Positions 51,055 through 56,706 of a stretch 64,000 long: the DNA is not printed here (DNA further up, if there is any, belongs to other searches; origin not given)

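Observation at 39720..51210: All four giant genes start at GTG exactly 6 nt after a -10 hexamer, suggesting leaderless GTG-initiated mRNAs. The same geometry occurs at three other genes.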

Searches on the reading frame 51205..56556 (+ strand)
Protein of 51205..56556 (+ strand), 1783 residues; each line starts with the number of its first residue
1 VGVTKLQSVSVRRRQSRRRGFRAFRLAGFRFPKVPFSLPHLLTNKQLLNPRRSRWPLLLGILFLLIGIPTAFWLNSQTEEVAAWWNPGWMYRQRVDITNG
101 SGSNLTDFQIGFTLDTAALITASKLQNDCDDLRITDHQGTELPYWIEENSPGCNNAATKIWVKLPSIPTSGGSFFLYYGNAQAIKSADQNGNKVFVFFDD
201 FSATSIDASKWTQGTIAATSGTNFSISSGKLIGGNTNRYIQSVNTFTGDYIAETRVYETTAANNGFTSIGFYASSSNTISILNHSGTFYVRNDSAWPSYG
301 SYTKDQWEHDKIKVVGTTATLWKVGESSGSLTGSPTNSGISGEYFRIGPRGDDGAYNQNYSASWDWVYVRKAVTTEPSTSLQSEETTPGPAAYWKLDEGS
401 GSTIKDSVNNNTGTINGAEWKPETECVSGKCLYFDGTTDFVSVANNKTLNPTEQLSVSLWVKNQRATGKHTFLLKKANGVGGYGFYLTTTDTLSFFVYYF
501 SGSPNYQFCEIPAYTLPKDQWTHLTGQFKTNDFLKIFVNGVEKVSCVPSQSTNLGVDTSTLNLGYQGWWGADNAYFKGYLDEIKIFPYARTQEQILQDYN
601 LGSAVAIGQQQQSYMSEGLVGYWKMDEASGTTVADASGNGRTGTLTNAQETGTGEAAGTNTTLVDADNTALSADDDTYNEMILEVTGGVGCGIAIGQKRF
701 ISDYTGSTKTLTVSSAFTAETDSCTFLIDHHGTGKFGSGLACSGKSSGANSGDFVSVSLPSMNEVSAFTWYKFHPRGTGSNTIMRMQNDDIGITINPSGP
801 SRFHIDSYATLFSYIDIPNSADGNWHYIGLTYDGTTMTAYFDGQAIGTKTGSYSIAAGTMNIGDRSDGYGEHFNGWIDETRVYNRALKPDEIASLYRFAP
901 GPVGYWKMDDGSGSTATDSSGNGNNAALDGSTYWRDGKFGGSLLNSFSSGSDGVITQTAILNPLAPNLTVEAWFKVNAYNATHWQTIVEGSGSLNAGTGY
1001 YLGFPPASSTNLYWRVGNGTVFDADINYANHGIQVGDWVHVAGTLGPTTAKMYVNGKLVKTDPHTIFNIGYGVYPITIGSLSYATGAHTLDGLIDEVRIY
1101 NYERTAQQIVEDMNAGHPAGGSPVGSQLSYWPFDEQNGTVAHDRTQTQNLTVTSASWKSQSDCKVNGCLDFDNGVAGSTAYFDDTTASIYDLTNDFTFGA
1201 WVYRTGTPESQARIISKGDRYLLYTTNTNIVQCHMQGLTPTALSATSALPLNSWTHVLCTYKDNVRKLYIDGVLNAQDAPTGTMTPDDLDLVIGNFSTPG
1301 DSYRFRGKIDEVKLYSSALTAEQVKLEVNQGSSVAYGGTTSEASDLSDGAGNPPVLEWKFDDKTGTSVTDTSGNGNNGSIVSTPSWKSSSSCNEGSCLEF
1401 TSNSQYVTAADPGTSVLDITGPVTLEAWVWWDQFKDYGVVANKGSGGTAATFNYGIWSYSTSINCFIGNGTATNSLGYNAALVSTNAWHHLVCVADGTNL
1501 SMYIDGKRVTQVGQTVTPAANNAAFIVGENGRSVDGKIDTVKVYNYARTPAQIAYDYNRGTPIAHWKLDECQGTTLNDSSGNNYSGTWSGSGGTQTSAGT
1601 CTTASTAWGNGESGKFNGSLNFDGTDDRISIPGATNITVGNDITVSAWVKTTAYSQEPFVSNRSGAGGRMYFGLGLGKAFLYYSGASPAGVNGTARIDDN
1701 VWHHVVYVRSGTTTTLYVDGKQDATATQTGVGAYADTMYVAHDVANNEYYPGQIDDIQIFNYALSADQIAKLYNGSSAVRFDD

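Call 9: search_protein_families(library=pfam, proteins=[window:51205-56556:+])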
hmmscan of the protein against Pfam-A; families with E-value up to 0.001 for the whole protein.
window:51205-56556:+ (1783 aa): 7 families
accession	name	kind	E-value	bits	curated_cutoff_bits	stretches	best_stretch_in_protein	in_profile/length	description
PF13385.13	Laminin_G_3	-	4e-141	465.7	27.6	6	1186-1325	11-151/151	Concanavalin A-like lectin/glucanases superfamily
PF10102.14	DUF2341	-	1.6e-23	83.4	23.4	1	128-212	1-82/84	Domain of unknown function (DUF2341)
PF02210.31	Laminin_G_2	-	3e-15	57.3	22.9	0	1685-1756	37-120/126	Laminin G domain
PF00054.30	Laminin_G_1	-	4.3e-09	37.1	24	1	1680-1729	33-82/131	Laminin G domain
PF02973.23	Sialidase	-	6.8e-09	35.9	26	0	1261-1325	114-182/189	Sialidase, N-terminal domain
PF22925.3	TS_C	-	9.5e-06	25.8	27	0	1483-1545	127-191/202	Trans-sialidase, C-terminal domain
PF00354.24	Pentaxin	-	0.00021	21.5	25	0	1749-1777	143-171/194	Pentaxin family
